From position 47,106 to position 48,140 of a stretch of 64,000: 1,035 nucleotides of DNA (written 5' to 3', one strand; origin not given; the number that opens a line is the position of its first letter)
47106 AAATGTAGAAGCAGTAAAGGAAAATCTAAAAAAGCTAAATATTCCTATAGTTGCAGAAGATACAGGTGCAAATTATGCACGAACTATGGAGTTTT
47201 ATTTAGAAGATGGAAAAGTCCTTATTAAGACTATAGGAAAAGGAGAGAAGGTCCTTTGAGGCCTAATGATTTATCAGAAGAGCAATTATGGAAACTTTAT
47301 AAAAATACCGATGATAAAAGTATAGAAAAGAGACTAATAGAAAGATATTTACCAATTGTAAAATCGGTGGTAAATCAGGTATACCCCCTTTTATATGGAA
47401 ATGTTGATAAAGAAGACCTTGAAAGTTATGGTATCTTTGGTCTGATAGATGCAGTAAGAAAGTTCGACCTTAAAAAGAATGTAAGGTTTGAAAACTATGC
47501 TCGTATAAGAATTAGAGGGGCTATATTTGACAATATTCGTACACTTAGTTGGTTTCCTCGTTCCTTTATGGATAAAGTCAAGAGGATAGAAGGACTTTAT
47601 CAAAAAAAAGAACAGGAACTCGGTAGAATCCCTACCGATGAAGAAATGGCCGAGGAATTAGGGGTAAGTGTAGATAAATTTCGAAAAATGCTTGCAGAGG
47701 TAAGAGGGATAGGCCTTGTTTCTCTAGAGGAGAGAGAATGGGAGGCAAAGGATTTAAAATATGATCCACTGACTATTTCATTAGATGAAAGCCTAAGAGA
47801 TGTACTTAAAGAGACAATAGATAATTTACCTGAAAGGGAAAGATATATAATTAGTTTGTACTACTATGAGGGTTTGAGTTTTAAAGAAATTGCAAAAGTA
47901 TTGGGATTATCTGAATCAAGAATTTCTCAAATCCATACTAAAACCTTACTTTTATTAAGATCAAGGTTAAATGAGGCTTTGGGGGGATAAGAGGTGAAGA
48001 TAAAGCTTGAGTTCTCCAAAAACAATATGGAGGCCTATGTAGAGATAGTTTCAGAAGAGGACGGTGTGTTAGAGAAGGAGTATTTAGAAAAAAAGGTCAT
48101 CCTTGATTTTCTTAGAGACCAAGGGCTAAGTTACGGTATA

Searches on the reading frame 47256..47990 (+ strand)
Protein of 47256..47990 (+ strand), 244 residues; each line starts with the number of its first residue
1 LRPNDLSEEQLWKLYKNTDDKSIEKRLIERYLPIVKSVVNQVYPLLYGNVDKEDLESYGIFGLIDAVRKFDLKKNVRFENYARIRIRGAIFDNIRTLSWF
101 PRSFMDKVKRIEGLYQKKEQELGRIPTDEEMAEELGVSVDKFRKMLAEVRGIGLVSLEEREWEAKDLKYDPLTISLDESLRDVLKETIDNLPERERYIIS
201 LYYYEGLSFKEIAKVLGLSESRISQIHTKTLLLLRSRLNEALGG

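Call 53: search_protein_families(library=ncbifam, proteins=[window:47256-47990:+], max_evalue=1e-10)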
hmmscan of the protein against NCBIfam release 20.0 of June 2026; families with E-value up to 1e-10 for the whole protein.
window:47256-47990:+ (244 aa): 40 families (the best 25 are shown)
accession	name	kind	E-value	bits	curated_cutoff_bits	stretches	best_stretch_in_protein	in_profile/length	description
NF004935.0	PRK06288.1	equivalog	2.3e-71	240.6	343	1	4-240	15-264/270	RNA polymerase sigma factor WhiG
TIGR02479.1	FliA_WhiG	subfamily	1.4e-69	234.3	189.6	1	27-238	1-223/224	FliA/WhiG family RNA polymerase sigma factor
NF005413.0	PRK06986.1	subfamily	1.5e-62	211.6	201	1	13-240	5-238/241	RNA polymerase sigma factor FliA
NF005809.0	PRK07670.1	equivalog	1.5e-57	195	326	1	6-240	7-252/255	FliA/WhiG family RNA polymerase sigma factor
NF004572.0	PRK05911.1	equivalog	8.8e-48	162.9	378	1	10-239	11-254/257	RNA polymerase sigma factor sigma-28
NF009091.0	PRK12427.1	equivalog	1.6e-38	132.7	339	1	24-230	17-223/233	FliA/WhiG family RNA polymerase sigma factor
TIGR02937.1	sigma70-ECF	superfamily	1.6e-32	112.4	42.9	1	25-238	4-165/165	sigma-70 family RNA polymerase sigma factor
TIGR02980.1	SigBFG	subfamily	8.6e-30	104.1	234.35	1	21-238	2-226/227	SigB/SigF/SigG family RNA polymerase sigma factor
NF004052.0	PRK05572.1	subfamily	2.5e-23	82.9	311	1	9-239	20-251/252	SigF/SigG family RNA polymerase sporulation sigma factor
NF005644.0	PRK07408.1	subfamily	7.3e-23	81.5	261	1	9-240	14-255/258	RNA polymerase sigma factor SigF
TIGR02885.1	spore_sigF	equivalog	5.5e-22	78.7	321.45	1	16-238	6-231/231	RNA polymerase sporulation sigma factor SigF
NF005785.0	PRK07598.1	equivalog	1.7e-20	73.2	554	1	23-236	176-400/415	RNA polymerase sigma factor SigC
NF005514.0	PRK07122.1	subfamily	4.3e-20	72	372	1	22-238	40-263/264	RNA polymerase sigma factor SigF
TIGR02997.1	Sig70-cyanoRpoD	subfamily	9.4e-19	67.8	384.5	1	23-235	75-298/298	RNA polymerase sigma factor, RpoD/SigA family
TIGR02393.1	RpoD_Cterm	equivalog_domain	2.9e-18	66.3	354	1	50-237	25-227/238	RNA polymerase sigma factor RpoD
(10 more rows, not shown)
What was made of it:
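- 47256..47990 (+): Bona fide FliA/WhiG sigma in the same operon (context only). It shows that sigX is a second, different sigma. NCBIfam FliA_WhiG 234.3 bits, above the 189.6 cutoff (call 53).
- All these sigmas classify as SigBFG / cyanobacterial-type SigF, like sigX (call 53).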
